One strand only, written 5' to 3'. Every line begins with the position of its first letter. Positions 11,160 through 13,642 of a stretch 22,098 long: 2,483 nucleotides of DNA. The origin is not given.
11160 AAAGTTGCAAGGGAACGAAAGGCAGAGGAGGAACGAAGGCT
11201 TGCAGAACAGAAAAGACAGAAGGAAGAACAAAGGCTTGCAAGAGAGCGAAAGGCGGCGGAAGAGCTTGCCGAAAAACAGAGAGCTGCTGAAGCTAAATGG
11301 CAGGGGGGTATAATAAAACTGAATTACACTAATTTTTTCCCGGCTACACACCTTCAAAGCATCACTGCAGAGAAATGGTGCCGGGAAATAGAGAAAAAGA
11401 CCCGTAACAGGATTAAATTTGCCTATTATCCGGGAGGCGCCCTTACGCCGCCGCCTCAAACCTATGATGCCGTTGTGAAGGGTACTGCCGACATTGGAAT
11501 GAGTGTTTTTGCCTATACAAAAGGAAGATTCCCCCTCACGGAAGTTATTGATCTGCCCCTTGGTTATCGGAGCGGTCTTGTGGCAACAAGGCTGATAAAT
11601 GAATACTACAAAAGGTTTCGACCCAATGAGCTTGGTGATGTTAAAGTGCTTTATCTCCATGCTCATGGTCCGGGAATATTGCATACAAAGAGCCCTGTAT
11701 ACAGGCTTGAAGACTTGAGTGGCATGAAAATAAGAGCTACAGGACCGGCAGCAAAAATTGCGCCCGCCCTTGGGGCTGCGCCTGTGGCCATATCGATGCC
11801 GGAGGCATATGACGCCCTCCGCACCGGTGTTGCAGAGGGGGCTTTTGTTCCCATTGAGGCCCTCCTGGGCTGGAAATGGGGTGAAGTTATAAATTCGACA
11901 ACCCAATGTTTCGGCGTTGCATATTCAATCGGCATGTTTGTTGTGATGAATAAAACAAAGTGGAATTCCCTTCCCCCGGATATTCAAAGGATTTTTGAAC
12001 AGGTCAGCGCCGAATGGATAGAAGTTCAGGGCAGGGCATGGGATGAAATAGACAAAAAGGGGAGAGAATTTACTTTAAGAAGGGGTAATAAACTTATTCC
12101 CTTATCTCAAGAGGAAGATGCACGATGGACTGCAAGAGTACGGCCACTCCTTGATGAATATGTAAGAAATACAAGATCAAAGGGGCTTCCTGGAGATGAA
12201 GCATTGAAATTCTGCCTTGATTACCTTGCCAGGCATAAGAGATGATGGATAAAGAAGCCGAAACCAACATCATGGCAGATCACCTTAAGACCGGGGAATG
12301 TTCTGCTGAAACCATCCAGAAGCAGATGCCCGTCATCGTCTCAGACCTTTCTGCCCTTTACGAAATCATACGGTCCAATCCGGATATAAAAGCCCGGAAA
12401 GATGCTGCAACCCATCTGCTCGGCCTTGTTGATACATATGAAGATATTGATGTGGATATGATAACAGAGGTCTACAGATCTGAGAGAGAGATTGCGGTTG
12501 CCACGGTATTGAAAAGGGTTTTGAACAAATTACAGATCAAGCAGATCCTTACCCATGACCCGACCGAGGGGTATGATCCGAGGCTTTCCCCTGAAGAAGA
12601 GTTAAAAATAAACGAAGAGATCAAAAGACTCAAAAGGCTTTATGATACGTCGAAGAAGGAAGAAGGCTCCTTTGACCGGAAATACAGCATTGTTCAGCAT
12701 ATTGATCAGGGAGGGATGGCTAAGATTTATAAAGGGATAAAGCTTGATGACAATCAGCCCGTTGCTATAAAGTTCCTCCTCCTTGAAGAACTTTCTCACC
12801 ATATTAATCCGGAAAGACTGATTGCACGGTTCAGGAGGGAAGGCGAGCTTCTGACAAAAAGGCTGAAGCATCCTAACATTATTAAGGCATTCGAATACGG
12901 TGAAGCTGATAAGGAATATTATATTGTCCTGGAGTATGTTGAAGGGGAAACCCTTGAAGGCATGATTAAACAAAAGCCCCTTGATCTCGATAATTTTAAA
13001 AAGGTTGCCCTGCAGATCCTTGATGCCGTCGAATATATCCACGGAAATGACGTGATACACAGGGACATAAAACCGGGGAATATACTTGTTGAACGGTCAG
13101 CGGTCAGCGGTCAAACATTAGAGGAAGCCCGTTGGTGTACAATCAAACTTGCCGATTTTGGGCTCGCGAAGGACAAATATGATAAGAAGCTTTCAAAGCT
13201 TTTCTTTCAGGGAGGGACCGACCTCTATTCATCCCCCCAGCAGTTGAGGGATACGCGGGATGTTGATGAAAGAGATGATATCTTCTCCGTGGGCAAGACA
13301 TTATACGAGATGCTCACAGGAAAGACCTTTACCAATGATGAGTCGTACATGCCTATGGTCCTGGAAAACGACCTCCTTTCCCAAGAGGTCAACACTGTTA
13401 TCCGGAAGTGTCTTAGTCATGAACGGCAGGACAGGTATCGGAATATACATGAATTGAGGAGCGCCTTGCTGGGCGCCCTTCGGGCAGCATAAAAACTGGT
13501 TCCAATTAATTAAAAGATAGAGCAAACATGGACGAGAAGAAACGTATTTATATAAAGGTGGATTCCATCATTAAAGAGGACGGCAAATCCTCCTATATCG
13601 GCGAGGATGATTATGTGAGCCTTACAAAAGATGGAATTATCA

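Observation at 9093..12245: Receptor Ser/Thr kinase with a TRAP-transporter (DctP) solute-binding domain as sensor, held on a TolA-like KE-rich stalk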

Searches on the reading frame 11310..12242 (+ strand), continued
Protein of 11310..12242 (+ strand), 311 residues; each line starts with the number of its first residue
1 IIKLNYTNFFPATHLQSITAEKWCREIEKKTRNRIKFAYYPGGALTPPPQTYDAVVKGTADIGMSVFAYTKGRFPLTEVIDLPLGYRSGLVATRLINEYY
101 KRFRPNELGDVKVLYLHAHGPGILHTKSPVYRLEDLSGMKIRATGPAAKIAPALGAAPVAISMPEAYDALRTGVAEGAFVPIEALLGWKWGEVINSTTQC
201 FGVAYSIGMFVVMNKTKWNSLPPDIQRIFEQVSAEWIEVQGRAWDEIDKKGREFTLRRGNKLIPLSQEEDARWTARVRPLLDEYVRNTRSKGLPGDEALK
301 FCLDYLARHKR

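Call 60: search_solved_structures(query=window:11310-12242:+, max_evalue=1e-35, show_alignments=5)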
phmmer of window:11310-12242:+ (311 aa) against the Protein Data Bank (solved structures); distinct sequences matched with E-value up to 1e-35: 8.
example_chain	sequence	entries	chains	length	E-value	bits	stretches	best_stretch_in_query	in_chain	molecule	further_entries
4n6d_A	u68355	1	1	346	5.9e-50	173.1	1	2-299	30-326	TRAP dicarboxylate transporter-DctP subunit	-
4nap_A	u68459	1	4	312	1.6e-49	171.7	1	2-300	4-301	Extracellular solute-binding protein, family 7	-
4pgn_A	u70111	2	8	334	2e-49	171.4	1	2-300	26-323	Extracellular solute-binding protein, family 7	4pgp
7nr2_AAA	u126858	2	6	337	6.2e-44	153.4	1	8-298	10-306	TRAP dicarboxylate transporter, DctP subunit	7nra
7nrr_AAA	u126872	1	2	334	7.6e-39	136.6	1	6-297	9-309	TRAP dicarboxylate transporter-DctP subunit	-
7nsw_AAA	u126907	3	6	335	7.6e-39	136.6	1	6-297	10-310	TRAP dicarboxylate transporter-DctP subunit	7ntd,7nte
4p56_A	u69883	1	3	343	4.8e-37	130.7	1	3-299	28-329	Putative extracellular solute-binding protein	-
5i5p_A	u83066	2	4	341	8.1e-36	126.7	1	17-309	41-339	TRAP TRANSPORTER SOLUTE BINDING PROTEIN | TRAP solute Binding Protein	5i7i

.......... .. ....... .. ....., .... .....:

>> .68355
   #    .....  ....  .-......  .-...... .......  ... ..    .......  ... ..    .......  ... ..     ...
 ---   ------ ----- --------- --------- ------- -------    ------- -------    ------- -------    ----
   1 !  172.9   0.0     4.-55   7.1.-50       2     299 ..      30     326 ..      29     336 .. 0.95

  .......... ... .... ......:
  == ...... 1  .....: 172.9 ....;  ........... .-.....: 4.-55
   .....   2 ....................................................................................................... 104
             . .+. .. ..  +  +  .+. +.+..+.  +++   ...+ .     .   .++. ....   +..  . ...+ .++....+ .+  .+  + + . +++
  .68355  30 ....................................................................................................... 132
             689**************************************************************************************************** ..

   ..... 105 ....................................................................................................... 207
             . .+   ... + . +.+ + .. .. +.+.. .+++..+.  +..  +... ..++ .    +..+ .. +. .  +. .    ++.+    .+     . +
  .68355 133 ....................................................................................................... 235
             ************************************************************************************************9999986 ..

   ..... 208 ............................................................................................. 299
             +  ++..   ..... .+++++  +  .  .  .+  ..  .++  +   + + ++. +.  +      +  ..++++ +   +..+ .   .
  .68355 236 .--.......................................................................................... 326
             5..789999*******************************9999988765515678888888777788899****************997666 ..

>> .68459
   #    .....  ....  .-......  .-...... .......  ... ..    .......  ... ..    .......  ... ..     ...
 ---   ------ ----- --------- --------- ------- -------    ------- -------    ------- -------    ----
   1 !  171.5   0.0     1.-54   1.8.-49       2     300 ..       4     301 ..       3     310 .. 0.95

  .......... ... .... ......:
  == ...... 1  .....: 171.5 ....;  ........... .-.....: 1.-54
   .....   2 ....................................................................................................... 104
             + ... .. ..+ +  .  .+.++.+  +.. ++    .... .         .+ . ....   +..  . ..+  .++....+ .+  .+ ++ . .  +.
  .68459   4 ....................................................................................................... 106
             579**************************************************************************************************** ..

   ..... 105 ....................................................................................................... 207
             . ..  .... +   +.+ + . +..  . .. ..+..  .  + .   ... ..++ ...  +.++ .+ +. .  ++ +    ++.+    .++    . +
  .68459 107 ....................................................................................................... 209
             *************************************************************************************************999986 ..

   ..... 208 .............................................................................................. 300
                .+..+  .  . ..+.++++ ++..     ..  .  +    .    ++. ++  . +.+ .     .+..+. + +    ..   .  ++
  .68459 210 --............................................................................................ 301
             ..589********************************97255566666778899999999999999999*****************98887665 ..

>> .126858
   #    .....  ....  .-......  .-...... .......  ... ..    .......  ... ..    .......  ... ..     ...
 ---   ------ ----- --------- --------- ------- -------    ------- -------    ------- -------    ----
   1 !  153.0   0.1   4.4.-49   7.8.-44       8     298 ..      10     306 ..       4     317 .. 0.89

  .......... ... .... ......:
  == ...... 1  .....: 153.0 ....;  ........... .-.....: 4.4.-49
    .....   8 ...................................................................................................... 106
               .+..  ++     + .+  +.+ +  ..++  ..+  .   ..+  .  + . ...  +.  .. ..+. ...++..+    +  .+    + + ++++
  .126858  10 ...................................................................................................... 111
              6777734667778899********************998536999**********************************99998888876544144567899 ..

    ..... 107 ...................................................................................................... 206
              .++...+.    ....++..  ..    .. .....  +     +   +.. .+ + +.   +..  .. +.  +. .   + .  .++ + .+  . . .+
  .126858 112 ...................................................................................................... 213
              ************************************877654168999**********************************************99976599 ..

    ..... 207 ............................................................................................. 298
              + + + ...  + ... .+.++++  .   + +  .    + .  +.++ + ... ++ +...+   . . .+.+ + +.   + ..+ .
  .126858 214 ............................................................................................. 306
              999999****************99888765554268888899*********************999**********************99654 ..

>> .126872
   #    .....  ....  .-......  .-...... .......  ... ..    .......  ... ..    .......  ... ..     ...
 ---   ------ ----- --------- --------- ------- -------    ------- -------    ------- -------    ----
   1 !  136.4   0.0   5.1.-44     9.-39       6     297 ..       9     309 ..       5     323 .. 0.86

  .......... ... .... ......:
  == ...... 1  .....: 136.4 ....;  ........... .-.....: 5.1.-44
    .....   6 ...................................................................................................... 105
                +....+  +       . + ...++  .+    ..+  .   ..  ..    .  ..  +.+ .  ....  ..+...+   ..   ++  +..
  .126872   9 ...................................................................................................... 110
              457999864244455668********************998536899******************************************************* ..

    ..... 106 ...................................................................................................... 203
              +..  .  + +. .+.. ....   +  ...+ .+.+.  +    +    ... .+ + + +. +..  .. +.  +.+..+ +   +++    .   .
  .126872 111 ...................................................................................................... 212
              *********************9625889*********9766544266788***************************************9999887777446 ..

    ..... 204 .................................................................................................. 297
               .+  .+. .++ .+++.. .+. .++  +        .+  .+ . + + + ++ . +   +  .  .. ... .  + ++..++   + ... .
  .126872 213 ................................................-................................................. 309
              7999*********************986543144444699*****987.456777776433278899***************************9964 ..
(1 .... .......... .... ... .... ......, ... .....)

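Call 79: list_cluster_members(proteins=[P0021, P0112, P0004])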
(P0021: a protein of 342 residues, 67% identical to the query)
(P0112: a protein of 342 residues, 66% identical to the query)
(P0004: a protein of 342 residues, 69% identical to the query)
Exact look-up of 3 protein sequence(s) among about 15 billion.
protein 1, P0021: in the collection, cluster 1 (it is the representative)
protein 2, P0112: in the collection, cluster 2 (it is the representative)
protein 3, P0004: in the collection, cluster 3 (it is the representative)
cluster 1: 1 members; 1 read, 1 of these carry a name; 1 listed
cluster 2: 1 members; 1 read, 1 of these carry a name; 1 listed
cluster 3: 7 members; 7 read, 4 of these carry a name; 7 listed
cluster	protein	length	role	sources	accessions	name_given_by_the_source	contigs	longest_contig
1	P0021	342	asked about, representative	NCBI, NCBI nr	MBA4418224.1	MAG: C4-dicarboxylate ABC transporter substrate-binding protein [Syntrophus sp. (in: ... | C4-dicarboxylate ABC transporter substrate-binding protein [Syntrophus sp. (in: bacteria)]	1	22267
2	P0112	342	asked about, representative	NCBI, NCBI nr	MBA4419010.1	MAG: C4-dicarboxylate ABC transporter substrate-binding protein [Syntrophus sp. (in: ... | C4-dicarboxylate ABC transporter substrate-binding protein [Syntrophus sp. (in: bacteria)]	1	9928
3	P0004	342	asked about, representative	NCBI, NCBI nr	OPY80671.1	MAG: Sialic acid-binding periplasmic protein SiaP precursor [Syntrophorhabdus sp. ...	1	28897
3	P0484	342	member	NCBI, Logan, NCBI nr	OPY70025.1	MAG: Monocarboxylate 2-oxoacid-binding periplasmic protein precursor [Syntrophorhabdus ...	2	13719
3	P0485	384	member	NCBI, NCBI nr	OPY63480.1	MAG: Monocarboxylate 2-oxoacid-binding periplasmic protein precursor [Syntrophorhabdus ...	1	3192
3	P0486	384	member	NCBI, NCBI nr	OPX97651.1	MAG: Monocarboxylate 2-oxoacid-binding periplasmic protein precursor [Syntrophorhabdus ...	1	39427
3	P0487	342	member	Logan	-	-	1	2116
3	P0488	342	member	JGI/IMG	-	-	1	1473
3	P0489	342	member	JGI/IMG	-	-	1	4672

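Call 80: find_encoding_contigs(protein=P0021, flank=8000, max_places=2)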
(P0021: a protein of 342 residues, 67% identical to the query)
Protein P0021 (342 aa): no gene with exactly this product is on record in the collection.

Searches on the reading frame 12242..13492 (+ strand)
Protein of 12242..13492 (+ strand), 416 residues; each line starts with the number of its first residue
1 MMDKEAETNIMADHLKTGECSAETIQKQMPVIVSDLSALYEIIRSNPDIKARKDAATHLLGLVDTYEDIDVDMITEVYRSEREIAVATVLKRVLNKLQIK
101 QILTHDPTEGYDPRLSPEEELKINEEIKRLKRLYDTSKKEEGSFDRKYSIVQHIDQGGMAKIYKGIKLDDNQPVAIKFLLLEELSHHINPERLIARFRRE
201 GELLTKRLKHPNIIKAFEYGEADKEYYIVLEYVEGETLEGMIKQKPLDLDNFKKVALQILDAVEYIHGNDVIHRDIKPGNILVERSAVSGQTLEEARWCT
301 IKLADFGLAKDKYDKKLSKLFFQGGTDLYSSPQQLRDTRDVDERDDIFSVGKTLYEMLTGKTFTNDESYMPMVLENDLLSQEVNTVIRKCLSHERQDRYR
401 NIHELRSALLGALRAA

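Call 3: search_protein_families(library=pfam, proteins=[window:12242-13492:+], max_evalue=0.01)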
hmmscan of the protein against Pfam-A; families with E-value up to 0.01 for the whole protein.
window:12242-13492:+ (416 aa): 3 families
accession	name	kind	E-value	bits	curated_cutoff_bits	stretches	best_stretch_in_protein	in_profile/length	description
PF00069.31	Pkinase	-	6.8e-45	153.9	31.7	1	148-399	1-252/263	Protein kinase domain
PF07714.23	PK_Tyr_Ser-Thr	-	1.1e-25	90.9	23.1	1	150-398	3-248/258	Protein tyrosine and serine/threonine kinase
PF03109.22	ABC1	-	6.8e-05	22.6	22.9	1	221-314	138-219/244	ABC1 atypical kinase-like domain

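Call 4: search_protein_families(library=ncbifam, proteins=[window:12242-13492:+], max_evalue=0.01)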
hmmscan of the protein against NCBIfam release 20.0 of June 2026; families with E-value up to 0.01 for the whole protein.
window:12242-13492:+ (416 aa): 16 families
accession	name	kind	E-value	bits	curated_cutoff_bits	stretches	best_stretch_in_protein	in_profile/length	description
NF033483.0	PknB_PASTA_kin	equivalog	5.2e-53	180.9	450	1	144-413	5-269/563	Stk1 family PASTA domain-containing Ser/Thr kinase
NF047741.1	antiphage_MADS6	equivalog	5.9e-34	117.6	460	2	139-269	488-610/612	methylation-associated defense system protein kinase MAD6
TIGR03903.1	TOMM_kin_cyc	equivalog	4.6e-27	94.3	705.75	1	172-370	4-195/1267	TOMM system kinase/cyclase fusion protein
NF052427.1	StpK7MSMEG_1200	equivalog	2.2e-26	92.5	900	1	147-367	8-212/601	serine/threonine protein kinase StpK7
NF033442.0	BREX_PglW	equivalog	2e-19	68.9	990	1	195-378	553-725/1391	BREX system serine/threonine kinase PglW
NF038150.1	lanthi_synth_IV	equivalog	2e-18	66.1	650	1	138-366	181-398/851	class IV lanthionine synthetase LanL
NF009651.0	PRK13184.1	equivalog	1.3e-17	63.1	839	1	147-409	3-287/932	serine/threonine-protein kinase PknD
NF043056.1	T4SS_LegK1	equivalog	8.6e-14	51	550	1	216-357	144-283/516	Dot/Icm T4SS effector kinase LegK1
NF053615.1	SerThrKinAfsKStmc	equivalog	1.5e-12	47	1300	1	231-362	92-211/809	protein serine/threonine kinase AfsK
NF038151.1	lanthi_synth_III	equivalog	1.5e-08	33.5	575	1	194-322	267-396/833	class III lanthionine synthetase LanKC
NF058632.1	SerThrKinPrkT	equivalog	3.5e-08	32.8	280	1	146-287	21-154/322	serine/threonine protein kinase PrkT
NF011460.0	PRK14879.1-1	equivalog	4.1e-07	29.4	199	1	151-312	13-160/232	Kae1-associated kinase Bud32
TIGR03724.2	arch_bud32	equivalog_domain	1.5e-06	27.8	125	1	182-294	29-119/193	KEOPS complex kinase/ATPase Bud32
NF007174.0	PRK09605.1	equivalog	1.7e-05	23.5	447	1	190-311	375-475/535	bifunctional N(6)-L-threonylcarbamoyladenine synthase/serine/threonine protein kinase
NF011464.0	PRK14879.1-7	equivalog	0.00078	19.2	246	1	154-285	4-138/221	Kae1-associated kinase Bud32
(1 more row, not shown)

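Call 82: search_protein_families(library=padloc, proteins=[window:12242-13492:+], max_evalue=0.001)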
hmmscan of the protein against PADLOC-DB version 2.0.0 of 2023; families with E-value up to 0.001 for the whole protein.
window:12242-13492:+ (416 aa): 36 families (the best 25 are shown)
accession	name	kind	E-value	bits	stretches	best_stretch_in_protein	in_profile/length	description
PDLC04138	mad6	-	4.1e-57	192.5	1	127-408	32-309/659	mads_6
PDLC04042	PD-T4-6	-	1.7e-55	186.7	1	143-410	6-270/292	-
PDLC04053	PD-T4-6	-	2.9e-54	182.6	1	143-414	6-273/311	-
PDLC04060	PD-T4-6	-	2.5e-51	173.1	1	145-409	7-266/486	-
PDLC04047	PD-T4-6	-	7.3e-48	161.3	1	143-413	7-273/327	-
PDLC04057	PD-T4-6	-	4.7e-46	155.7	1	146-414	8-272/443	-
PDLC04054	PD-T4-6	-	3.8e-43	146.3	1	147-408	11-269/347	-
PDLC04061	PD-T4-6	-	5.7e-43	146.2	1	145-412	15-283/510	-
PDLC04048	PD-T4-6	-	6.6e-41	138.8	1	144-413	8-273/354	-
PDLC04043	PD-T4-6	-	7.5e-41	138.6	1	147-415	16-280/452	-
PDLC04039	PD-T4-6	-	1.1e-37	128.2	1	140-405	8-268/458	-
PDLC03920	MkoA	-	3.7e-37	126.2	1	142-413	5-278/1112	-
PDLC04040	PD-T4-6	-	6.8e-37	125.4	1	155-410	3-263/547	-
PDLC04064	PD-T4-6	-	2.1e-36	123.7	1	148-362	22-218/369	-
PDLC04052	PD-T4-6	-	3.4e-36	123.5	1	143-410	6-274/496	-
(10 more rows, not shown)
